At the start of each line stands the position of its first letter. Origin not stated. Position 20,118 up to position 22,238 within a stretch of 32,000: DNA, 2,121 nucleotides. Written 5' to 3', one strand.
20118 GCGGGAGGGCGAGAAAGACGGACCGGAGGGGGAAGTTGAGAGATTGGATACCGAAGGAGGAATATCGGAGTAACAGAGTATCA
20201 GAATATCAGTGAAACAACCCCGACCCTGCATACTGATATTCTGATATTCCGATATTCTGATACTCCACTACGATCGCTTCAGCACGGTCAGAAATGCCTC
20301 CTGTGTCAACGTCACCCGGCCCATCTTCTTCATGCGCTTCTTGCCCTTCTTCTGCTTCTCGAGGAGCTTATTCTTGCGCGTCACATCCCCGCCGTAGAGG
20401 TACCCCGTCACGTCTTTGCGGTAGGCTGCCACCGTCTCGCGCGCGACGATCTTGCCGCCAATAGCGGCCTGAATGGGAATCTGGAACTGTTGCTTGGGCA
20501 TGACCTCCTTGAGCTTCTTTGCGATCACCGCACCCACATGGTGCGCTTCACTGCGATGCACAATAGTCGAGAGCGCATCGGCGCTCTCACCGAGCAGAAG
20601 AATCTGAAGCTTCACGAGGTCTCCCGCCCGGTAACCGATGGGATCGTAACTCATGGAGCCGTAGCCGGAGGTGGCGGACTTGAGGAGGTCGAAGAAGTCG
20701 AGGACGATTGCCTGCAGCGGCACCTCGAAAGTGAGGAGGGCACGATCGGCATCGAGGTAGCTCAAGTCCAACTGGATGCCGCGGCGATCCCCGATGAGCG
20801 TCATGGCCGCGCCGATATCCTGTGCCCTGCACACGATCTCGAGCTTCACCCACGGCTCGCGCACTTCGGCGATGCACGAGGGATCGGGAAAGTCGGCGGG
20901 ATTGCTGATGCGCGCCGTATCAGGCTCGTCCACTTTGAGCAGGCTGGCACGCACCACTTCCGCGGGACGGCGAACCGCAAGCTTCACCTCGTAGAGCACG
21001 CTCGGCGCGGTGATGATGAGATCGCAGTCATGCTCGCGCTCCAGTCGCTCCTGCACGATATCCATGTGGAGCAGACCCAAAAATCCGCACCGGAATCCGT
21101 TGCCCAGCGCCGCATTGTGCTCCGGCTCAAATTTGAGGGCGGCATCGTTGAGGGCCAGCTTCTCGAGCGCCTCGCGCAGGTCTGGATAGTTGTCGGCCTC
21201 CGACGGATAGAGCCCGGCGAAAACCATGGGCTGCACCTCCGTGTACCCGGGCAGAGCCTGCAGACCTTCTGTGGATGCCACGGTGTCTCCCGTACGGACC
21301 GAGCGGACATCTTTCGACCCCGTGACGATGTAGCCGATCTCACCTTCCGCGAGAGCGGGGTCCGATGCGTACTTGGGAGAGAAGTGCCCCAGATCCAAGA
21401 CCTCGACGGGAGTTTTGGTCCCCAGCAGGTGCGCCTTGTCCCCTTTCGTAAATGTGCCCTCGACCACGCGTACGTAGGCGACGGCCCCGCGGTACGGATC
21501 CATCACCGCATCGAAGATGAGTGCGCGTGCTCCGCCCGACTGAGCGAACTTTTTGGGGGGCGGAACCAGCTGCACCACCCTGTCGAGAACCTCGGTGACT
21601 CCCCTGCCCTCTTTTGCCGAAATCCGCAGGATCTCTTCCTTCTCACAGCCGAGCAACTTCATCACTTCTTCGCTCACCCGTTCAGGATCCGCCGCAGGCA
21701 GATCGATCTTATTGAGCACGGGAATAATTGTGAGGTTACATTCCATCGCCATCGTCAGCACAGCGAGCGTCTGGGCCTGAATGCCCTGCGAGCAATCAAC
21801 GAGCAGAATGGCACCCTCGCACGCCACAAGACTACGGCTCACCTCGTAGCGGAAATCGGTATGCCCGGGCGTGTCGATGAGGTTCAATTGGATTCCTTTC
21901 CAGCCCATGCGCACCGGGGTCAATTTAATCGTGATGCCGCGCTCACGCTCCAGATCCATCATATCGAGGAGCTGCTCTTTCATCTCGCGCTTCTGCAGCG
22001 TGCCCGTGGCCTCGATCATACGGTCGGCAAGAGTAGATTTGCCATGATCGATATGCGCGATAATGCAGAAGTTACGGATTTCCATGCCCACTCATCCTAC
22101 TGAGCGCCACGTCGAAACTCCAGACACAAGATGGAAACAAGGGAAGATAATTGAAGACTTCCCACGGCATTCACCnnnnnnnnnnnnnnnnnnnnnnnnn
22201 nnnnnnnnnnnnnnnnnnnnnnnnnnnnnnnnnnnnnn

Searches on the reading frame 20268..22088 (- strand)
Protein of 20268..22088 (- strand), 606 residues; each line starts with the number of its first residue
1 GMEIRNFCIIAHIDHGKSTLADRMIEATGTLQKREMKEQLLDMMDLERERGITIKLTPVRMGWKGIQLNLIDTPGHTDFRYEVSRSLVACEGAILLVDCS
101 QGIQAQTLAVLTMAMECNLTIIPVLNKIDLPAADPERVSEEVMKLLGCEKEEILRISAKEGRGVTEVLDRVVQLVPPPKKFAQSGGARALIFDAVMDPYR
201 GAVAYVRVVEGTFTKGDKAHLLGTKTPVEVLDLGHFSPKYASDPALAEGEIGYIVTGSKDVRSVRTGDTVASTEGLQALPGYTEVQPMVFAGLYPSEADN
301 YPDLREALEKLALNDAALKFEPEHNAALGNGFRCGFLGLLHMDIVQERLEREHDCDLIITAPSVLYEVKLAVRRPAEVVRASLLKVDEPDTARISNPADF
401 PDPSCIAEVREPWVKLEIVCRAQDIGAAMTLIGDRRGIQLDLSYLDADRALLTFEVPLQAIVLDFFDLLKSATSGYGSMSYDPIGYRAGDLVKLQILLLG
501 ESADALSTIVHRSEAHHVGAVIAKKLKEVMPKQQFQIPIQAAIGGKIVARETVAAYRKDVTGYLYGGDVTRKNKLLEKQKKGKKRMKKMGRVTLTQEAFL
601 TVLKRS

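Call 7: search_protein_families(library=pfam, proteins=[window:20268-22088:-], max_evalue=0.01)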
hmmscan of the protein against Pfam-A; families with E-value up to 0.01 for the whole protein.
window:20268-22088:- (606 aa): 12 families
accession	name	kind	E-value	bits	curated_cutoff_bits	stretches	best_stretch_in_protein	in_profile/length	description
PF00009.33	GTP_EFTU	-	1.8e-55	187.9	26.5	1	3-177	2-188/188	Elongation factor Tu GTP binding domain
PF06421.17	LepA_C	-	3.2e-44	149.8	29.7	1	500-604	3-107/107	GTP-binding protein LepA C-terminus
PF00679.30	EFG_C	-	4.2e-18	65.6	27.9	1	409-495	2-87/89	Elongation factor G C-terminus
PF03144.31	GTP_EFTU_D2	-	1.8e-07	31.9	30.3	1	201-271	1-73/73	Elongation factor Tu domain 2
PF22042.2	EF-G_D2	-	2.1e-06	28.2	27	1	187-220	2-35/84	Elongation factor G domain 2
PF01926.29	MMR_HSR1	-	6.8e-06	26.6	21.9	1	14-127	9-113/113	50S ribosome-binding GTPase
PF00025.27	Arf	-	8.7e-06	25.8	22.3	1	56-173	48-172/174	ADP-ribosylation factor family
PF14492.12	EFG_III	-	0.00086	19.8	27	1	286-359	3-73/75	Elongation Factor G, domain III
PF00071.28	Ras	-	0.0023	18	21.6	1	57-174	39-159/162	Ras family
PF02421.24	FeoB_N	-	0.0063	16.5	27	0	51-170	32-155/156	Ferrous iron transport protein B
PF10662.15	PduV-EutP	-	0.0068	16.6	21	0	69-170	39-140/143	Ethanolamine utilisation - propanediol utilisation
PF16658.11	RF3_C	-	0.008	16.4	40.1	0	286-361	8-80/132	Class II release factor RF3, C-terminal domain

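Call 16: find_related_loci(query=window:20268-22088:-, collection=genome_contigs, flank=3000)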
Query window:20268-22088:- (606 aa) in genome_contigs; peptide patterns used: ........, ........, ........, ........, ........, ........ (x = any residue, [..] = any of these).
326 stretches matched a pattern; 291 encode a relative of the query (tblastn E <= 1e-3); the best 80 are kept; 80 distinct loci.
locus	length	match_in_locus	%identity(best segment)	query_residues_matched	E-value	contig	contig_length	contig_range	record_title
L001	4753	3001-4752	91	2-585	0e+0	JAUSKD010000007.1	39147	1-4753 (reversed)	MAG: Candidatus Peribacter sp. isolate E14_metabat.bin.351 E14_k141_255840, whole genome shotgun sequence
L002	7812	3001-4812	91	2-605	0e+0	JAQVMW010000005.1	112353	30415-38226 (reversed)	MAG: Candidatus Peribacteraceae bacterium isolate STF1_142 NODE_235_length_112353_cov_5.184324_Sandtown_F1, whole genome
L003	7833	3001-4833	91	2-605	0e+0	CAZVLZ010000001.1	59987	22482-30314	MAG TPA_asm: uncultured Candidatus Peribacteria bacterium isolate SRP263991_co1_524 genome assembly, contig: NODE_420_le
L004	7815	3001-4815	87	2-606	0e+0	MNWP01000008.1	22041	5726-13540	MAG: Candidatus Peregrinibacteria bacterium CG1_02_54_53 cg1_0.2_scaffold_1966_c, whole genome shotgun sequence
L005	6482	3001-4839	85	2-602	0e+0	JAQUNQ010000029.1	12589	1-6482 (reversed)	MAG: Candidatus Peribacteraceae bacterium isolate STD1_181 NODE_13286_length_12589_cov_2.709758_Sandtown_D1, whole genom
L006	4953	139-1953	85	1-605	0e+0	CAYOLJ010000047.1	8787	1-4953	MAG TPA_asm: uncultured Candidatus Peribacteria bacterium isolate SRP178699_co1_637 genome assembly, contig: NODE_11256_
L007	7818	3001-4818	85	1-605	0e+0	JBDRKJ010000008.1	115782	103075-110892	MAG: Candidatus Peregrinibacteria bacterium isolate MEGAHIT-group-1.70 k141_11761663, whole genome shotgun sequence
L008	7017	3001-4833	84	2-605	0e+0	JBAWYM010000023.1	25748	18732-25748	MAG: Candidatus Peregrinibacteria bacterium isolate ELA089 MAG089_23, whole genome shotgun sequence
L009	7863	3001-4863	82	2-605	0e+0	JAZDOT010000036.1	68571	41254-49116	MAG: Candidatus Peregrinibacteria bacterium isolate MEGAHIT-group-0.791 k141_4925918, whole genome shotgun sequence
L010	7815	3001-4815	80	1-605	0e+0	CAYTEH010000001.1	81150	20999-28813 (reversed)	MAG TPA_asm: uncultured Candidatus Peribacteria bacterium isolate binchicken_co105_446 genome assembly, contig: NODE_313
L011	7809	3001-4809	78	2-605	0e+0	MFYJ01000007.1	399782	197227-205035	MAG: Candidatus Peribacteria bacterium RIFOXYB1_FULL_54_35 rifoxyb1_full_scaffold_25, whole genome shotgun sequence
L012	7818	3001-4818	80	2-606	0e+0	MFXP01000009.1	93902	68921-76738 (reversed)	MAG: Candidatus Peribacteria bacterium RIFCSPHIGHO2_01_FULL_51_35 rifcsphigho2_01_scaffold_3422, whole genome shotgun se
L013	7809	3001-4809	78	2-605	0e+0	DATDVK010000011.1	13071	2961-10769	MAG TPA_asm: Candidatus Peribacteraceae bacterium isolate SMAG_U8082 k141_929166, whole genome shotgun sequence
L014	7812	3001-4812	78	2-605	0e+0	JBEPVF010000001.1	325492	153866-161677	MAG: Candidatus Peribacteria bacterium isolate 22E.rosella_refined.299 NODE_12_length_325492_cov_14.964571, whole genome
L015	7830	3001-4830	78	2-605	0e+0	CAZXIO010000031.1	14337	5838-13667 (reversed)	MAG TPA_asm: uncultured Candidatus Peribacteria bacterium isolate ERP125453_co2_86 genome assembly, contig: NODE_1605_le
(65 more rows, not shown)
